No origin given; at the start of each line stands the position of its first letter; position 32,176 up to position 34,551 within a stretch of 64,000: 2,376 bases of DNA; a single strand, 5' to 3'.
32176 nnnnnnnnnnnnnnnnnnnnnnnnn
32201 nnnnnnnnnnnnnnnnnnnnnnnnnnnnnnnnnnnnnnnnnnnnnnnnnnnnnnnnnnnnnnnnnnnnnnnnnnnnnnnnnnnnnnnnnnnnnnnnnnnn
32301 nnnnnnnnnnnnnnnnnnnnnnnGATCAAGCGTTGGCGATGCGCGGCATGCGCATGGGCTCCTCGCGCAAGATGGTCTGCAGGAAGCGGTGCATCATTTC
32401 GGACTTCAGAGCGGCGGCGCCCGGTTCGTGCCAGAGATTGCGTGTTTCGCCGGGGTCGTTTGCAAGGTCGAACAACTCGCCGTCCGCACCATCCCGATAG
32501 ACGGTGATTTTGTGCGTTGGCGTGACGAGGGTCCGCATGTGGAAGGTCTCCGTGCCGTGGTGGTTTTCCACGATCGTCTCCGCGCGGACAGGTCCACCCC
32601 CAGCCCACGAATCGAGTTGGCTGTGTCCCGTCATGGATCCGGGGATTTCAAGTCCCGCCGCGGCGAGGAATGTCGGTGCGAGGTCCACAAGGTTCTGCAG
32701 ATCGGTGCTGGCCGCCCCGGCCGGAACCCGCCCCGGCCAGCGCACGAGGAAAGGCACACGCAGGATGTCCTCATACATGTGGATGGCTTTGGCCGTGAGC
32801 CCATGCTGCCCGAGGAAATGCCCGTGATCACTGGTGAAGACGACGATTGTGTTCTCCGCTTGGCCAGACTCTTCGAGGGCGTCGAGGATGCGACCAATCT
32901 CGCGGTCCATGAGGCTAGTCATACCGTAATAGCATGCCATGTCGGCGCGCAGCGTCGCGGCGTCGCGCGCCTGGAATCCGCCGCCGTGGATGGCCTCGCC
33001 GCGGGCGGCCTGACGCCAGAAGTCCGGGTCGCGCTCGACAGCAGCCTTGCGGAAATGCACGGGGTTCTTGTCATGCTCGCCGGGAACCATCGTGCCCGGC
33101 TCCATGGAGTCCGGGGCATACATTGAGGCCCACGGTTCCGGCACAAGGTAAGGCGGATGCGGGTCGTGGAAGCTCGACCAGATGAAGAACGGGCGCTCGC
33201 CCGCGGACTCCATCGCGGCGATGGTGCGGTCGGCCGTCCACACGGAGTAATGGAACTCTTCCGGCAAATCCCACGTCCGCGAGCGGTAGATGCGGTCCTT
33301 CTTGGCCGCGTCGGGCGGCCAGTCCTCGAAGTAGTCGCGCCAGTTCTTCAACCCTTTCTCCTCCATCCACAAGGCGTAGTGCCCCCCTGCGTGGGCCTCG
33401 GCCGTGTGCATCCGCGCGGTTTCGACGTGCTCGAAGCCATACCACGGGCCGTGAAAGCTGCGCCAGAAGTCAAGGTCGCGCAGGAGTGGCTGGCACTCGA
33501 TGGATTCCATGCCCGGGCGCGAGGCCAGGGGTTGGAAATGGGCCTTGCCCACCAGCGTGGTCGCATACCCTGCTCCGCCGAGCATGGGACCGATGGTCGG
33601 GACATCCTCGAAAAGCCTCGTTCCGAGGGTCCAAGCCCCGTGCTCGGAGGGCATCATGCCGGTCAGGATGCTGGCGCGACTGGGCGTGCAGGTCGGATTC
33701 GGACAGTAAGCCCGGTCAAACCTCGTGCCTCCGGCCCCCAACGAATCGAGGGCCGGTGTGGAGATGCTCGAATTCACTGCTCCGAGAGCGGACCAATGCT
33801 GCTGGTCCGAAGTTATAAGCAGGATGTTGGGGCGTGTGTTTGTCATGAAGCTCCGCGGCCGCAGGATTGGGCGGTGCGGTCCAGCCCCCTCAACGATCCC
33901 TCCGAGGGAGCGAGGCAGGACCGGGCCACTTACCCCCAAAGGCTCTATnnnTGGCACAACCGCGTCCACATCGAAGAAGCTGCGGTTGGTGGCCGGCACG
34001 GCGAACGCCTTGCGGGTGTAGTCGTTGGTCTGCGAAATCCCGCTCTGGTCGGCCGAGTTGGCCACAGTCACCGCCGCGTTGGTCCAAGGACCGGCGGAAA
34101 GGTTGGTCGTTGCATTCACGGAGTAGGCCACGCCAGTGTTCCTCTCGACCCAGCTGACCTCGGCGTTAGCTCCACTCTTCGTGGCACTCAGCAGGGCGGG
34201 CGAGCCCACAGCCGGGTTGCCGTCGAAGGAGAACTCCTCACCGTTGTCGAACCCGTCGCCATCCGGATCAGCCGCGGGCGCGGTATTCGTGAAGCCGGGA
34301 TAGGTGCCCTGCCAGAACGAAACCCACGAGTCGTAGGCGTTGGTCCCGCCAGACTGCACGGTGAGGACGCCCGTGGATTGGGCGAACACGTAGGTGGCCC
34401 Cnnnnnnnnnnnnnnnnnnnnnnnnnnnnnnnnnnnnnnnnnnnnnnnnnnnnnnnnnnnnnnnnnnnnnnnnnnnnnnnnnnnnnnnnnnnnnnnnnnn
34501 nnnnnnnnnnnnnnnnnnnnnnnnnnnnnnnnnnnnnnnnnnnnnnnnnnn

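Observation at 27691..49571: ~22-kb, 13-gene co-directional block that reads like an outside-to-inside glycan utilisation pathway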

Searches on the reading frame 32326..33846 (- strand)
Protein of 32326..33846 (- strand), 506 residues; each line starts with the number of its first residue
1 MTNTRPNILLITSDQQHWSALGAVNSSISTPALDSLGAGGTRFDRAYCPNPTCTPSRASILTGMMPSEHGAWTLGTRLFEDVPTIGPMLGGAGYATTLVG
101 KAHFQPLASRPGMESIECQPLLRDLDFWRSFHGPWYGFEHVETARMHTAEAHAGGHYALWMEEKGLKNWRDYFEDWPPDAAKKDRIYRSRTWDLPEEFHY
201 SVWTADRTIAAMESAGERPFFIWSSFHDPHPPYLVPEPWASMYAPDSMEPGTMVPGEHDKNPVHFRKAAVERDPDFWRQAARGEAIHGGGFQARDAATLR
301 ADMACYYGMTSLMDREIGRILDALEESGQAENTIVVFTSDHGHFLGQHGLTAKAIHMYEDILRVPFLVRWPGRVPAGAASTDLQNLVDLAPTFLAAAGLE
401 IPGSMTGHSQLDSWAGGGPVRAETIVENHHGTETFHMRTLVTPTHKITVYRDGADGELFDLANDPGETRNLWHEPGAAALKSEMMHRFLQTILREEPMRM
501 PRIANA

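Call 5: search_protein_families(library=pfam, proteins=[window:32326-33846:-], max_evalue=0.01)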
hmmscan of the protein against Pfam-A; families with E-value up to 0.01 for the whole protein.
window:32326-33846:- (506 aa): 4 families
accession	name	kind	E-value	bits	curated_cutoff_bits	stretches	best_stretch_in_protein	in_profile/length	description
PF00884.28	Sulfatase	-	1.1e-48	166.6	25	1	6-398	1-300/301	Sulfatase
PF16347.10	SGSH_C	-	2.7e-20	73.5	29.3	1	346-490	1-150/154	N-sulphoglucosamine sulphohydrolase, C-terminal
PF01663.27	Phosphodiest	-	1.1e-10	42.1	23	2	9-70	2-61/342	Type I phosphodiesterase / nucleotide pyrophosphatase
PF02995.22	DUF229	-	5.9e-05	22.4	25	1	306-349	306-349/496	Protein of unknown function (DUF229)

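Call 20: search_protein_families(library=ncbifam, proteins=[window:32326-33846:-], max_evalue=0.001)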
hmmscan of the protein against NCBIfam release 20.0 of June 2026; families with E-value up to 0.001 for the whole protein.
window:32326-33846:- (506 aa): 8 families
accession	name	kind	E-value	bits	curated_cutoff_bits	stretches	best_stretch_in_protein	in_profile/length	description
NF010322.0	PRK13759.1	equivalog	2.8e-72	243.8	481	1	3-491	4-456/486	arylsulfatase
TIGR03417.1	chol_sulfatase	equivalog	7.3e-55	186.7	433.45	2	213-483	178-431/500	choline-sulfatase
NF045661.1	HdlasePehA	equivalog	2.8e-52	178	900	1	5-490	2-483/506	phosphoric/sulfuric ester hydrolase PehA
NF052527.1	Mn_arylsulf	exception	1.3e-39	136.5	850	2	187-493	166-453/479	manganese-dependent arylsulfatase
NF038282.1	LapC_YejM_PbgA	exception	4.4e-07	28.6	825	1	304-376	412-480/584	LPS biosynthesis-modulating metalloenzyme YejM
TIGR01307.1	pgm_bpd_ind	equivalog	1.8e-05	23.4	330.65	1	313-409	414-502/504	2,3-bisphosphoglycerate-independent phosphoglycerate mutase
NF038075.1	fam_STM4013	hypoth_equivalog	6.4e-05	22.5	250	0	312-366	206-256/261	STM4013/SEN3800 family hydrolase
NF053595.1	LptchSynLtaSGpos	equivalog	0.00012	20.8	970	1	304-400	428-529/626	lipoteichoic acid synthase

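Call 36: search_solved_structures(query=window:32326-33846:-, max_evalue=1e-10)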
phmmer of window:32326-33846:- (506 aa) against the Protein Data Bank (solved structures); distinct sequences matched with E-value up to 1e-10: 82 (the best 60 are shown).
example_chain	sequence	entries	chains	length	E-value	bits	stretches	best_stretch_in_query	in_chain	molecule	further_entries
7oz8_AAA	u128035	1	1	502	1.8e-45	158.9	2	189-476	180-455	Choline-sulfatase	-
5g2v_A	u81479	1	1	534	4.5e-39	137.8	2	303-489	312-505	N-ACETYLGLUCOSAMINE-6-SULFATASE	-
7ebp_A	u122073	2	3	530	1.5e-38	136.1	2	301-483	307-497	Sulfatase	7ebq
9s8y_A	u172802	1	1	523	3.9e-38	134.7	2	301-487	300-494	Sulfatase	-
9ihk_D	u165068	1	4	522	6.7e-38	133.9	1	195-491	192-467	Sulfatase_S1_30A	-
9koq_A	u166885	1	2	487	1.6e-35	126.1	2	3-244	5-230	Sulfatase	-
4upl_A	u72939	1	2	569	1.8e-35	125.9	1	6-487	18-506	SULFATASE FAMILY PROTEIN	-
4upi_A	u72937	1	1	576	9.9e-34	120.2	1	4-400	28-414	SULFATASE FAMILY PROTEIN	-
6pt4_B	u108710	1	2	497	1.7e-33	119.4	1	215-492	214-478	exo-2S-iota carrageenan S1 sulfatase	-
7stt_A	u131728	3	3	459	2.6e-33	118.8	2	301-490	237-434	N-acetylgalactosamine-6-sulfatase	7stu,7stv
2vqr_A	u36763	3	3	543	8.7e-33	117.1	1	26-420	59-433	PUTATIVE SULFATASE | Multifunctional alkaline phosphatase superfamily protein pRL90232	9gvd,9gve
6ptk_A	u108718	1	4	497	3e-32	115.3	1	215-492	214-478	exo-2S-iota carrageenan S1 sulfatase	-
6pt6_B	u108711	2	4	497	4.3e-32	114.8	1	215-492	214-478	exo-2S-iota carrageenan S1 sulfatase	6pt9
9s03_A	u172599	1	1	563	1.7e-31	112.8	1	281-489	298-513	Putative sulfatase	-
4upk_A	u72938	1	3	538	5e-31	111.3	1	5-416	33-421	PHOSPHONATE MONOESTER HYDROLASE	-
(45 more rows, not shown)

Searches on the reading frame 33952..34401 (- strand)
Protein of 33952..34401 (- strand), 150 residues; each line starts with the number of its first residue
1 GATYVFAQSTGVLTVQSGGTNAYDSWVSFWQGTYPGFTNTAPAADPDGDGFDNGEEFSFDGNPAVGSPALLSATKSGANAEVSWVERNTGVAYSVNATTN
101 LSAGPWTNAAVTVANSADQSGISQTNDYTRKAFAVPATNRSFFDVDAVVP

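Call 80: search_protein_families(library=pfam, proteins=[window:33952-34401:-], max_evalue=10)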
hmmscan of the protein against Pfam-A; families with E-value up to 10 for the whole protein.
window:33952-34401:- (150 aa): 0 families
